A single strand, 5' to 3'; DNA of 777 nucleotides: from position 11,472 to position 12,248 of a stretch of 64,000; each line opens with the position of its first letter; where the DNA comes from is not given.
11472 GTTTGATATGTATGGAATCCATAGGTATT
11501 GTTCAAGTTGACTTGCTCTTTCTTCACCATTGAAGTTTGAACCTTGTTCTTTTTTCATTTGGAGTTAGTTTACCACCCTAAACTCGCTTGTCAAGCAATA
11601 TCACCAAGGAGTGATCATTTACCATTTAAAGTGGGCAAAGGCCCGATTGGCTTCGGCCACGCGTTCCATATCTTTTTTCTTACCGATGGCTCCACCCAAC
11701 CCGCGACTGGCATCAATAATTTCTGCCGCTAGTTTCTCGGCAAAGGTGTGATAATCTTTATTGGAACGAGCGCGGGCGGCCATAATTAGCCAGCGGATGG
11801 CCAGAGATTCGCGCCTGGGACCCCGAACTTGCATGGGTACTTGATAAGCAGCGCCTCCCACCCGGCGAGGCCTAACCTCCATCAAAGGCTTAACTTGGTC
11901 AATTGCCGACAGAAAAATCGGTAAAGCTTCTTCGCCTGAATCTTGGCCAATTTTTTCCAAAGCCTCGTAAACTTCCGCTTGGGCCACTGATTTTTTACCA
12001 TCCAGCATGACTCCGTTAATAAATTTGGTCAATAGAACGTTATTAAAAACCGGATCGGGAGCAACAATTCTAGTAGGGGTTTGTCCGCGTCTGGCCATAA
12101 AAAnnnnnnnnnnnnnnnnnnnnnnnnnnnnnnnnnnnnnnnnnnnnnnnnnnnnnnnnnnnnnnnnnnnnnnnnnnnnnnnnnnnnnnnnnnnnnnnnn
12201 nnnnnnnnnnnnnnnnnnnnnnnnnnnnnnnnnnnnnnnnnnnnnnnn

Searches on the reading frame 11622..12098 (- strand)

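Call 58: search_protein_families(library=pfam, proteins=[window:11622-12098:-], max_evalue=0.001)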
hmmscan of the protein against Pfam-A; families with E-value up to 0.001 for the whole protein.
window:11622-12098:- (159 aa): 1 family
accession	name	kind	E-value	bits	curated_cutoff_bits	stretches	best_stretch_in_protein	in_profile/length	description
PF00177.27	Ribosomal_S7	-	2.1e-53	180.4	24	1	3-152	2-148/148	Ribosomal protein S7p/S5e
